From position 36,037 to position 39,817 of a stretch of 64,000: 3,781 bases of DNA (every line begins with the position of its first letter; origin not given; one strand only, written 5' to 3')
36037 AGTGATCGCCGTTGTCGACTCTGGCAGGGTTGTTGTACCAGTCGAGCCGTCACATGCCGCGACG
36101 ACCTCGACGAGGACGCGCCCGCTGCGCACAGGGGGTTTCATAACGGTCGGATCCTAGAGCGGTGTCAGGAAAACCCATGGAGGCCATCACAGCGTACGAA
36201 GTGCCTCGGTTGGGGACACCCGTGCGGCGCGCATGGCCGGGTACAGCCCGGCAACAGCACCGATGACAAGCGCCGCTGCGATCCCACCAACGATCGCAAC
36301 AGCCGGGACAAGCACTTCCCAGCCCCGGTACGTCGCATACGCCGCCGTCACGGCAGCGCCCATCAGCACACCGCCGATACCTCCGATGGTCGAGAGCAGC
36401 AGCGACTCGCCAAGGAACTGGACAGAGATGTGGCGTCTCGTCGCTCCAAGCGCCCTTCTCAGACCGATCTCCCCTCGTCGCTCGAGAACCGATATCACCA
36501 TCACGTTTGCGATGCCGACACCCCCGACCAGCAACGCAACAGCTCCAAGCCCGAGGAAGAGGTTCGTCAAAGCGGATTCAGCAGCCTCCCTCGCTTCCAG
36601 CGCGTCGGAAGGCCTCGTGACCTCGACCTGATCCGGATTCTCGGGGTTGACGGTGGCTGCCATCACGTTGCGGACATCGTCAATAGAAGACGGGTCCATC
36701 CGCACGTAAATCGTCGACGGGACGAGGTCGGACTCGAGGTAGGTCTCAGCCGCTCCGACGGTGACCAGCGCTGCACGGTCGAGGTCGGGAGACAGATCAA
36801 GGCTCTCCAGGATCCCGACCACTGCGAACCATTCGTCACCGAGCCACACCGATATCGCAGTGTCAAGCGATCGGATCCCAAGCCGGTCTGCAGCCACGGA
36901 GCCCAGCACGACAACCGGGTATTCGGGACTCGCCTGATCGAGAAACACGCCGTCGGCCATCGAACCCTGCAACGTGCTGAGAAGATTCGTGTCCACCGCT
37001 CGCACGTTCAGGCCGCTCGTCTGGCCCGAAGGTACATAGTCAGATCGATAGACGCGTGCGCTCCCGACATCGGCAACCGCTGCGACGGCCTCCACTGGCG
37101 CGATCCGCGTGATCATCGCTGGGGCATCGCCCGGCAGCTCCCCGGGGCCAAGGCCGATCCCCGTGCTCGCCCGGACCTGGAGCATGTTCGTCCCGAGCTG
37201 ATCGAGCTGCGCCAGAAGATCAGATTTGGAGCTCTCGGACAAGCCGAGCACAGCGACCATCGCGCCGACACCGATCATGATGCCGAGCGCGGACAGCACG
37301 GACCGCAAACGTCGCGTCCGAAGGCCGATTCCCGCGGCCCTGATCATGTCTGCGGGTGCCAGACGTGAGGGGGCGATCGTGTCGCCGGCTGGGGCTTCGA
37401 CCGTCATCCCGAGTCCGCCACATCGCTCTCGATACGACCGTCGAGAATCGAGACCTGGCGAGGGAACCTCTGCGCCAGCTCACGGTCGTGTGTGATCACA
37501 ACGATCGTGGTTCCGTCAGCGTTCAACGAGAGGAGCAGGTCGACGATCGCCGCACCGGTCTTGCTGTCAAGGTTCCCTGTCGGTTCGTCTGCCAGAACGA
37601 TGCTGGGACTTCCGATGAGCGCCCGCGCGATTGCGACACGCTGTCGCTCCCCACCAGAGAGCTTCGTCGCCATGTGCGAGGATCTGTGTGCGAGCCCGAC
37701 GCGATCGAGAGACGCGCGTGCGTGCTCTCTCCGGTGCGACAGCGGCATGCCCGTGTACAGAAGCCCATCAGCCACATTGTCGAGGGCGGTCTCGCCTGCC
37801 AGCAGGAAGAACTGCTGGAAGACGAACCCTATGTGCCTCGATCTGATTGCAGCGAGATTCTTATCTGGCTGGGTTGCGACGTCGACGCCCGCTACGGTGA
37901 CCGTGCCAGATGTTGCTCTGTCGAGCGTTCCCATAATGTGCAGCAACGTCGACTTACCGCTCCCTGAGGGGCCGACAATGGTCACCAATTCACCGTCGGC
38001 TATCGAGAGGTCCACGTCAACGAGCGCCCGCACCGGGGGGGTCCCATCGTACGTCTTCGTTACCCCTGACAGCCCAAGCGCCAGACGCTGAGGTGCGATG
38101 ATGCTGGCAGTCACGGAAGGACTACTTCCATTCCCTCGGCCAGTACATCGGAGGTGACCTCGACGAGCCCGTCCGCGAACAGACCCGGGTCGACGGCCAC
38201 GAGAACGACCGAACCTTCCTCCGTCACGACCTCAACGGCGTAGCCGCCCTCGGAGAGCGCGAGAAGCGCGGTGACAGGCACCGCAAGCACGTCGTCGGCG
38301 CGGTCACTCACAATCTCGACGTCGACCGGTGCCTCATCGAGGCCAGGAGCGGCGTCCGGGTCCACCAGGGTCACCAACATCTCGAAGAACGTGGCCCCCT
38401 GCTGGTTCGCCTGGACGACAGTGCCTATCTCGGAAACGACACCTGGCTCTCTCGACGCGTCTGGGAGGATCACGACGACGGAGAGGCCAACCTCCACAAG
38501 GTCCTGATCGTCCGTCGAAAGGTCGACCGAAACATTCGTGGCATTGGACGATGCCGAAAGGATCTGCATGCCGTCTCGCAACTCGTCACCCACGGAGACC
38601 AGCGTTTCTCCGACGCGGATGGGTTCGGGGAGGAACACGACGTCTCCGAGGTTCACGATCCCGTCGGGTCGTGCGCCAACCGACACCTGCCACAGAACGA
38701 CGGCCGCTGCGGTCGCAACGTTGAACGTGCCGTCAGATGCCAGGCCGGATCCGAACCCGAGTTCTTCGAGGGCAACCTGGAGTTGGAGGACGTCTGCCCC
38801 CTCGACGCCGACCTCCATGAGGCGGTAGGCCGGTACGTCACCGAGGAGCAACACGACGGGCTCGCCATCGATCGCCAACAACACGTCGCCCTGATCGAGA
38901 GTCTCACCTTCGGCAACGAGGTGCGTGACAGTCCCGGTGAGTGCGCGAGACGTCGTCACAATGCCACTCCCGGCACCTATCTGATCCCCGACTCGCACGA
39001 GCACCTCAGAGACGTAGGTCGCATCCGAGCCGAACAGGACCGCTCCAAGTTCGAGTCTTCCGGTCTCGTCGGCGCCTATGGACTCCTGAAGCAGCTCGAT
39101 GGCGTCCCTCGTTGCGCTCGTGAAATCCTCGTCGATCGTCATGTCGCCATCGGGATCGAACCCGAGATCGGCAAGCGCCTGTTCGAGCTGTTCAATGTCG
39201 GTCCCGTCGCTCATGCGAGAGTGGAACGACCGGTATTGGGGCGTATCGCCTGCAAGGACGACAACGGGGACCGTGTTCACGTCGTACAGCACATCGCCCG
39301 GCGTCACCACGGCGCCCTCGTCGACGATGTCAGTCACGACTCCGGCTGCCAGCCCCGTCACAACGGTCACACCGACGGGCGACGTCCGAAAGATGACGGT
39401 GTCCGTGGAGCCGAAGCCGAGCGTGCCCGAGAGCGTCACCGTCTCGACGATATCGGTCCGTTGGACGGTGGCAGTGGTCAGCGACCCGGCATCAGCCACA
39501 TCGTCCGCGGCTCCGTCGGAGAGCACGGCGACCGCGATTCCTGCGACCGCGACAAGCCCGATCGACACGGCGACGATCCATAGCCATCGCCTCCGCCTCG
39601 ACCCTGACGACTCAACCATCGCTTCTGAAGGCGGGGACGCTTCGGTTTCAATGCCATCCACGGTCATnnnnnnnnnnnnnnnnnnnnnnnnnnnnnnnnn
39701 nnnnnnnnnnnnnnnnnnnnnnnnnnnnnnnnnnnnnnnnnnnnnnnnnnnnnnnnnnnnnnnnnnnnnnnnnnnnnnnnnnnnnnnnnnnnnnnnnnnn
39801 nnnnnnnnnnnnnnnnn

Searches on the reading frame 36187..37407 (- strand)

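Call 76: search_protein_families(library=pfam, proteins=[window:36187-37407:-], max_evalue=0.00001)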
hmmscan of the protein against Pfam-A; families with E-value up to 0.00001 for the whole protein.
window:36187-37407:- (406 aa): 2 families
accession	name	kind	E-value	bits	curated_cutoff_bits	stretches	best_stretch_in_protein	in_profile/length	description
PF02687.27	FtsX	-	7.6e-21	74.8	25.5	1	287-399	3-120/120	FtsX-like permease C-terminal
PF12704.14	MacB_PCD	-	1.5e-18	68.2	27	1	36-247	1-202/207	MacB-like periplasmic core domain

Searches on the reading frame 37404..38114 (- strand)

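Call 77: search_protein_families(library=pfam, proteins=[window:37404-38114:-], max_evalue=0.00001)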
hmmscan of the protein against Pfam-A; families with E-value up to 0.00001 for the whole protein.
window:37404-38114:- (236 aa): 2 families
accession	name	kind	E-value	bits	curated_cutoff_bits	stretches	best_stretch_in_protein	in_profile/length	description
PF00005.33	ABC_tran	-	1.9e-31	110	25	1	33-179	3-136/137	ABC transporter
PF13304.12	AAA_21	-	5.3e-06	27.1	27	0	45-67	3-28/304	AAA domain, putative AbiEii toxin, Type IV TA system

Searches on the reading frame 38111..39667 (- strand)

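Call 38: search_protein_families(library=ncbifam, proteins=[window:38111-39667:-], max_evalue=0.01)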
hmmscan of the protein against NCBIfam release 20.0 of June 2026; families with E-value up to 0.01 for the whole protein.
window:38111-39667:- (518 aa): 2 families
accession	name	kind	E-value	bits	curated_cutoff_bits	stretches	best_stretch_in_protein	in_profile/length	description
TIGR02869.1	spore_SleB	equivalog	4.1e-09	36.6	236.5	1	283-368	6-71/201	spore cortex-lytic enzyme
NF052377.1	lmo1851_S41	exception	0.0041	15.9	725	0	155-206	390-438/468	lmo1851 family serine protease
